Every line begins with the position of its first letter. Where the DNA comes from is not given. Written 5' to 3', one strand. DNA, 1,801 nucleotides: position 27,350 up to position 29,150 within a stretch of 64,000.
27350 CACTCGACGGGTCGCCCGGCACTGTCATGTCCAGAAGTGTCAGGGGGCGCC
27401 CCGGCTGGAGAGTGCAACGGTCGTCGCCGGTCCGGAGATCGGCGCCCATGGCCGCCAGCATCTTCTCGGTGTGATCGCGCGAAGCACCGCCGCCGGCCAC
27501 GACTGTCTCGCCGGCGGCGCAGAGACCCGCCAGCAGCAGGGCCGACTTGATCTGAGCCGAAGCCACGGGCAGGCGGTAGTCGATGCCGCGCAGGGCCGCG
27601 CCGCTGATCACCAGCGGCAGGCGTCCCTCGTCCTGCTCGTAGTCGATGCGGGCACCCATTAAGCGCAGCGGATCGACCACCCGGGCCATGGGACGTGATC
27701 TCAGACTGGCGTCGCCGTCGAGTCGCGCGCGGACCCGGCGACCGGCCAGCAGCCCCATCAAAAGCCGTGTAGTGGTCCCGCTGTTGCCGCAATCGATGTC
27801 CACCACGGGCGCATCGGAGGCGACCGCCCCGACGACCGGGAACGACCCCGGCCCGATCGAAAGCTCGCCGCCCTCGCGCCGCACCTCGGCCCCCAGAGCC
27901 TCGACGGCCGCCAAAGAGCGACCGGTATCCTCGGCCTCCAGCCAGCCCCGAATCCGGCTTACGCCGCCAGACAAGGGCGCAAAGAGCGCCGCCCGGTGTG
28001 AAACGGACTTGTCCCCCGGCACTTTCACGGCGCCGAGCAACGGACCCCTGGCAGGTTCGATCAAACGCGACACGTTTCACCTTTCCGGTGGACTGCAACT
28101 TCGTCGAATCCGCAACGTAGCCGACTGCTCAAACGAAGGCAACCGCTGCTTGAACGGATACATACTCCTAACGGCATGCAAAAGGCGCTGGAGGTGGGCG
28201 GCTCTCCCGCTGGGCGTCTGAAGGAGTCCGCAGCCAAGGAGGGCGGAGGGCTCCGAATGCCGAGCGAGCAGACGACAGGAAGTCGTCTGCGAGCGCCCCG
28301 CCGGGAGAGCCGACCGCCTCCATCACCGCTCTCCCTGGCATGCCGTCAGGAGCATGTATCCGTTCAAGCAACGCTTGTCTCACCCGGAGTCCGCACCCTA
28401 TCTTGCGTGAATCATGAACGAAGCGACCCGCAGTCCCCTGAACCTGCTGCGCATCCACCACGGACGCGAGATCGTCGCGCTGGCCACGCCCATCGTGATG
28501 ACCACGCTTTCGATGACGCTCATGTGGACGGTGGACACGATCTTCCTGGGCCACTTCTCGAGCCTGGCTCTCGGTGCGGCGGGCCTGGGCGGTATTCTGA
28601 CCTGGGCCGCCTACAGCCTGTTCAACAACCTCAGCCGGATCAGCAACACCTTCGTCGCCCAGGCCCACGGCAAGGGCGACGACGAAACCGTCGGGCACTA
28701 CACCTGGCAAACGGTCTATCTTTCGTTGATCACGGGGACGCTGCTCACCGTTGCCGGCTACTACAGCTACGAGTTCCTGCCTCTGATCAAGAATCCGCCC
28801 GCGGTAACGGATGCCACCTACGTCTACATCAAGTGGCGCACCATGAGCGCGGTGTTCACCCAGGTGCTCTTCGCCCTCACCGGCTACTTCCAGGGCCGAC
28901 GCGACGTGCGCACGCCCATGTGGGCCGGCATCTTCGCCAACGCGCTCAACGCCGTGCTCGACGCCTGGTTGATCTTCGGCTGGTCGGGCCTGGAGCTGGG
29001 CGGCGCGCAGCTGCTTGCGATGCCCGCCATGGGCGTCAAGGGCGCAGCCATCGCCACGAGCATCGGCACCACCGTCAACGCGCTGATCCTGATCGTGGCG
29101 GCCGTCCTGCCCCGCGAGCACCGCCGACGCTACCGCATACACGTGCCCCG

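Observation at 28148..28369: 220-bp nested palindrome between aroA and the MATE efflux gene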

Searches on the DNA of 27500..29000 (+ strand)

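Call 6: search_rna_families(source=window, start=27500, end=29000, threshold=evalue, max_evalue=10, show_alignments=3)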
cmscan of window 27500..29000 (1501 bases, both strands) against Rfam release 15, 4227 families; matches with E-value up to 10: 6.
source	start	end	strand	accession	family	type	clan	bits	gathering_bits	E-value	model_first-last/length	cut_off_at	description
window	28154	28363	-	RF04159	MIR1437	Gene; miRNA;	-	43.4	168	1.1e-05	1-192/192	no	MIR1437 microRNA precursor family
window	28490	28506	-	RF01109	SBRMV1_UPD-PKd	Cis-reg;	-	17.8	33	4.3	1-21/21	no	Pseudoknot of upstream pseudoknot domain (UPD) of the 3'UTR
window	27522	27582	-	RF02224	sX5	Gene; sRNA;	-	17.7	50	0.7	1-49/49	no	Xanthomonadaceae sRNA sX5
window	27723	27810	-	RF00594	SNORD86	Gene; snRNA; snoRNA; CD-box;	-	16.9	35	4.3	1-86/86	no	Small nucleolar RNA SNORD86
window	28570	28674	-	RF03889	mir-4776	Gene; miRNA;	-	16.3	97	9.3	1-80/80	no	mir-4776 microRNA precursor family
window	28171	28260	+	RF02216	ZNFX1-AS1_2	Gene; lncRNA;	-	13.3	45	2.7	1-93/93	no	ZNFX1 antisense RNA 1 conserved region 2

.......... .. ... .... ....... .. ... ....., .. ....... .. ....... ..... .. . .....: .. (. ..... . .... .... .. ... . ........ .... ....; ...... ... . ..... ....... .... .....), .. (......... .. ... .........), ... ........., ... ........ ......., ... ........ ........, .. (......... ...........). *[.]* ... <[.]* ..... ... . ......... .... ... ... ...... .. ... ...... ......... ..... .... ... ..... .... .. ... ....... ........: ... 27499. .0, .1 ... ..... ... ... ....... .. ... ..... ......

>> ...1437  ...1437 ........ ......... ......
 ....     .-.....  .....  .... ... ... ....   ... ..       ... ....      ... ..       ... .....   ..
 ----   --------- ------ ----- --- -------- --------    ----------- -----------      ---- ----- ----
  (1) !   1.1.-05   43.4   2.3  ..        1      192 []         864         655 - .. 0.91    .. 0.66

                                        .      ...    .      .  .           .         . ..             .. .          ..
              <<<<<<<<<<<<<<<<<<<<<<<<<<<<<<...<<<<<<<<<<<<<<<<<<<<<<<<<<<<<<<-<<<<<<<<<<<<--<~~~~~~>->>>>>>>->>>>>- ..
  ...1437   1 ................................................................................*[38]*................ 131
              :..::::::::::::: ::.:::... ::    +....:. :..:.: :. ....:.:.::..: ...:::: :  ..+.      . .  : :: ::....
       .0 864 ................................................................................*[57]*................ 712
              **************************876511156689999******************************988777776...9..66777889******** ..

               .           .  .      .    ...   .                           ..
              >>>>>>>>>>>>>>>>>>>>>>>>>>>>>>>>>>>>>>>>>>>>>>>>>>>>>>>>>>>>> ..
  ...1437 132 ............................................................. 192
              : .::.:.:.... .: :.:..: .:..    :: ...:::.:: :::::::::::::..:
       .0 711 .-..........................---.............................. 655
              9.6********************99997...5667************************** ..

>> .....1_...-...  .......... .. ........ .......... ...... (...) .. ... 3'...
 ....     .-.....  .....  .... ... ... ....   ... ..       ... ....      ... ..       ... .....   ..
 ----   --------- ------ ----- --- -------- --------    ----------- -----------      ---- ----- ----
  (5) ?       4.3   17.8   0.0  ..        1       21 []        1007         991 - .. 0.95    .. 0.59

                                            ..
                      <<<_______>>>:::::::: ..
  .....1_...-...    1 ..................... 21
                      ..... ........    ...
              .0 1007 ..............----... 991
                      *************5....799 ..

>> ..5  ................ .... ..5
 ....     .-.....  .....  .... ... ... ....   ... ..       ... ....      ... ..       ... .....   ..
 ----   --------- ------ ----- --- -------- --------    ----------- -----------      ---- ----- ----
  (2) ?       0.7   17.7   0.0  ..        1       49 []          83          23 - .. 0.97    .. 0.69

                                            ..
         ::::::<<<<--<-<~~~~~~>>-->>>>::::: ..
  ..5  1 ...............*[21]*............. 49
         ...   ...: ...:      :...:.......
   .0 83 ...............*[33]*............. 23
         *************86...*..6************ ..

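Call 44: build_rna_model(alignment_id=A3, structure=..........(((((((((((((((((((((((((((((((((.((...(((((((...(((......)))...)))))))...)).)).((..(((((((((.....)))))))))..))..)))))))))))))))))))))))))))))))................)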
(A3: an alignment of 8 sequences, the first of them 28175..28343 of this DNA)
Model R1 built from alignment A3 (8 sequences, 170 columns); structure: as given.
model positions 169; base pairs 56; branch points 1; effective number of sequences 0.94; information 0.59 bits per position. Calibrated on 0.2 Mb of random sequence (short: E-values are rough).
structure used (alignment columns):
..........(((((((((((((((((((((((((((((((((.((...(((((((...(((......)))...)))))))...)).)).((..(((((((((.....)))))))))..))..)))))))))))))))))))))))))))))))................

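Call 45: search_with_rna_model(model_id=R1, sources=[window, L001, L002, L009, L010, L011, L012, L013, L014, L015, L016, L017, L019, L020, L021, L022, L023, L024, L025, L026, L027, L028, L029, L030, L031, L032, L033, L034, L035, L036], max_evalue=1)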
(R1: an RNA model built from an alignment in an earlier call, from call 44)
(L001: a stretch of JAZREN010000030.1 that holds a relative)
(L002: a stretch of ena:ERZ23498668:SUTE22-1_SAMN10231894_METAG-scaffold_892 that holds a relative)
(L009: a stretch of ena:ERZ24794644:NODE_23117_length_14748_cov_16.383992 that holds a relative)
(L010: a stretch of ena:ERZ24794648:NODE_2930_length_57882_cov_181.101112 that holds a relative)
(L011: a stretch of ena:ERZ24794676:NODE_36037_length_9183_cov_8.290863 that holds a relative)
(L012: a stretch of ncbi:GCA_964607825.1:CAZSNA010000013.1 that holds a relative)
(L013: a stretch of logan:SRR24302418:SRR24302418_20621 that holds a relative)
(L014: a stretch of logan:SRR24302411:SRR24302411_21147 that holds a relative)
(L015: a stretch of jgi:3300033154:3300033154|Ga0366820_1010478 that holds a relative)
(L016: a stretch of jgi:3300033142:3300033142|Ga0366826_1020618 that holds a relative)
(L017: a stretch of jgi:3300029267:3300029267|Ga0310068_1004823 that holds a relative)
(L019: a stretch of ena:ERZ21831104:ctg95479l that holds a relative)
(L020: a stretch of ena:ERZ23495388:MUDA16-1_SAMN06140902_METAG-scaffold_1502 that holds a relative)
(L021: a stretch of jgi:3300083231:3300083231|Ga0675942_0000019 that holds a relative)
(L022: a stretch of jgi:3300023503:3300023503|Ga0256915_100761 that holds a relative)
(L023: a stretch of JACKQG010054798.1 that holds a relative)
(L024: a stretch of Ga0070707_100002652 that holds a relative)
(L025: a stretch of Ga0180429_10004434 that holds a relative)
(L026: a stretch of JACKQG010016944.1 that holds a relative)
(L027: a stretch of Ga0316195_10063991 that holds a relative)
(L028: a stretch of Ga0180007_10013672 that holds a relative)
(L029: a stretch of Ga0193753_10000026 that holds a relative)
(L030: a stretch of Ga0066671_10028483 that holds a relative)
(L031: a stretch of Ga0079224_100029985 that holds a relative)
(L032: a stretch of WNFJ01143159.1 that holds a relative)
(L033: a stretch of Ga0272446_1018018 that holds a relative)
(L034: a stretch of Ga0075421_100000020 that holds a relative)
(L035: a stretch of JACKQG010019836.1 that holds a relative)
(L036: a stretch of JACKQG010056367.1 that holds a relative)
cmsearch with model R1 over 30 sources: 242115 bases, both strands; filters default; matches with E-value up to 1: 47.
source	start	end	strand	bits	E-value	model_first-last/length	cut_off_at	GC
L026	5488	5656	+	181.4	1.1e-45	1-169/169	no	0.69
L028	3699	3867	+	180.3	2.1e-45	1-169/169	no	0.67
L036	2279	2447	-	172.1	3.1e-43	1-169/169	no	0.73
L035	2350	2517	+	169.5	1.5e-42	1-169/169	no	0.7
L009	2763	2931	+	163.6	5.6e-41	1-169/169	no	0.76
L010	2763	2931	+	163.6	5.6e-41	1-169/169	no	0.76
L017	1763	1931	+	159.1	8.4e-40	1-169/169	no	0.76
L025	8829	8997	+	159.1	8.4e-40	1-169/169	no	0.76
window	28175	28343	+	158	1.6e-39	1-169/169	no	0.7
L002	2762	2930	+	158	1.6e-39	1-169/169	no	0.7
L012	2762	2930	+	151.7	7.9e-38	1-169/169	no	0.78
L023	1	127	+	94.6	1e-22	42-169/169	5'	0.72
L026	5481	5649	-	55.5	2.2e-12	1-169/169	no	0.7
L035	2343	2510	-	50.9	3.6e-11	1-169/169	no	0.7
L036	2286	2454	+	48.6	1.5e-10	1-169/169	no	0.72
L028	3692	3860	-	47.7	2.5e-10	1-169/169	no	0.69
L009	2756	2924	-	43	4.4e-09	1-169/169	no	0.77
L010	2756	2924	-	43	4.4e-09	1-169/169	no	0.77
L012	2770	2914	-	41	1.5e-08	10-154/169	no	0.78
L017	1756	1924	-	34.1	9.8e-07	1-169/169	no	0.76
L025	8822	8990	-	34.1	9.8e-07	1-169/169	no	0.76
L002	2755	2923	-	29.7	1.5e-05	1-169/169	no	0.69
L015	3413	3462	-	16.6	0.042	1-169/169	no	0.56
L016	1580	1629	-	16.6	0.042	1-169/169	no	0.56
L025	3921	3986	-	16.5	0.044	1-169/169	no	0.7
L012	4406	4466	-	15.9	0.063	1-169/169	no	0.72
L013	3277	3337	-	15.9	0.063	1-169/169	no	0.72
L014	1522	1582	-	15.9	0.063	1-169/169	no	0.72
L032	465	483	+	14.6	0.14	96-114/169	no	0.74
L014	1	46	+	14.3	0.17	124-169/169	5'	0.8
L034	9059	9130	+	13.7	0.25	1-169/169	no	0.71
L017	4866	4912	-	13.3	0.31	1-169/169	no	0.57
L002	2146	2277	-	13.1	0.36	1-169/169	no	0.7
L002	5989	6035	-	13.1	0.36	1-169/169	no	0.64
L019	4800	4849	+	13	0.39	1-169/169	no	0.72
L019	3395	3445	+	12.7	0.46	1-169/169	no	0.69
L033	1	115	+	12.4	0.54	56-169/169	5'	0.7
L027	1463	1634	+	12.4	0.56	1-169/169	no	0.67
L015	3420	3469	+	12.1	0.66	1-169/169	no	0.54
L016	1587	1636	+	12.1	0.66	1-169/169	no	0.54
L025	2336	2370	+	11.9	0.73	49-83/169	no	0.6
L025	3481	3623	-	11.6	0.88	1-169/169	no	0.68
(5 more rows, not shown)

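Call 60: search_with_rna_model(model_id=R1, sources=[L037, L038, L039, L040, L041, L042], max_evalue=0.1)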
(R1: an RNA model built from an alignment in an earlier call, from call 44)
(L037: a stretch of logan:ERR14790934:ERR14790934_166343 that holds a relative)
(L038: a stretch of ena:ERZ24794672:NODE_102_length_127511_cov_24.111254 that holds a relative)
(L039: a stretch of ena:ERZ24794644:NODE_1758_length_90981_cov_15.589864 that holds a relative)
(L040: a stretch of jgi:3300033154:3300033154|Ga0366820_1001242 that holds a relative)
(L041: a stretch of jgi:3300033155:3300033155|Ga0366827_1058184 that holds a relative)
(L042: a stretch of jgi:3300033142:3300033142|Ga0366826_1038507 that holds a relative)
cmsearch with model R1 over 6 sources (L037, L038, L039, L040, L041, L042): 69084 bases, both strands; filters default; matches with E-value up to 0.1: 4.
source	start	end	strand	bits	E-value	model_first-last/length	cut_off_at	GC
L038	11195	11363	+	172.7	6.1e-44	1-169/169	no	0.67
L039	11195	11277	+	55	8.5e-13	1-83/169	3'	0.66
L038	3559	3582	-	16.1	0.016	94-117/169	no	0.83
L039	3559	3582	-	16.1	0.016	94-117/169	no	0.83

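Call 80: search_with_rna_model(model_id=R1, sources=[L043, L044, L045, L046, L047], max_evalue=0.1)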
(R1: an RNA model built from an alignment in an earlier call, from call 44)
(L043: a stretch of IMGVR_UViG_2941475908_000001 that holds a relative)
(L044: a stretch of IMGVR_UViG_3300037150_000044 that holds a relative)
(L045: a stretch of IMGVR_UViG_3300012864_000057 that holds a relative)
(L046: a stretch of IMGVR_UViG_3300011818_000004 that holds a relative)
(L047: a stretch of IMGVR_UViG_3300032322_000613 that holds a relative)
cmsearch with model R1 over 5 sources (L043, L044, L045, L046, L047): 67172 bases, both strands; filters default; matches with E-value up to 0.1: 0.
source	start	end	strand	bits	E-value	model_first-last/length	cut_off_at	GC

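Call 83: search_dna_similar(query=window:28137-28380:+, collection=plasmids, mode=distant, max_evalue=0.001, max_rows=8)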
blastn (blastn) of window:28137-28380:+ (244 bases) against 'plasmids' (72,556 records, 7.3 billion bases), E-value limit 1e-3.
No match.

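Call 85: search_with_rna_model(model_id=R1, sources=[window, L009, L012, L017, L028, L026, L035, L036, L038, L023], max_evalue=1e-20, make_alignment=true)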
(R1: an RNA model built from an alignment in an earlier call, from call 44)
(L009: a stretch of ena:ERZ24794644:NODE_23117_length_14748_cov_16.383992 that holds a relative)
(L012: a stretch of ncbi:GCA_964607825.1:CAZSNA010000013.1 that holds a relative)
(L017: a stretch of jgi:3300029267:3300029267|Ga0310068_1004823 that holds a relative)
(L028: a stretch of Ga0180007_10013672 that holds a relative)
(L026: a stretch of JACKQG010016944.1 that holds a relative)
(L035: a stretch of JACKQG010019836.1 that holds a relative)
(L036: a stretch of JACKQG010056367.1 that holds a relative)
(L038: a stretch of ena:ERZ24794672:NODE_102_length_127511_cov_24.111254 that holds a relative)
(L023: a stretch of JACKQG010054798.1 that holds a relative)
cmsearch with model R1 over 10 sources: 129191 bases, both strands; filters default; matches with E-value up to 1e-20: 10.
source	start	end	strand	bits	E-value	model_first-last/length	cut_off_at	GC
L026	5488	5656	+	181.4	5.7e-46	1-169/169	no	0.69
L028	3699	3867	+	180.3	1.1e-45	1-169/169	no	0.67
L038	11195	11363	+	172.7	1.1e-43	1-169/169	no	0.67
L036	2279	2447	-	172.1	1.7e-43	1-169/169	no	0.73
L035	2350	2517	+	169.5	7.9e-43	1-169/169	no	0.7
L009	2763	2931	+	163.6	3e-41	1-169/169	no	0.76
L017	1763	1931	+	159.1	4.5e-40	1-169/169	no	0.76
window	28175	28343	+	158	8.7e-40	1-169/169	no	0.7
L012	2762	2930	+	151.7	4.2e-38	1-169/169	no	0.78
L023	1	127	+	94.6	5.4e-23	42-169/169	5'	0.72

Alignment A5: 10 matches aligned to the model, 169 columns, each read 5' to 3' on its own strand. Consensus structure (alignment columns), stored with it:
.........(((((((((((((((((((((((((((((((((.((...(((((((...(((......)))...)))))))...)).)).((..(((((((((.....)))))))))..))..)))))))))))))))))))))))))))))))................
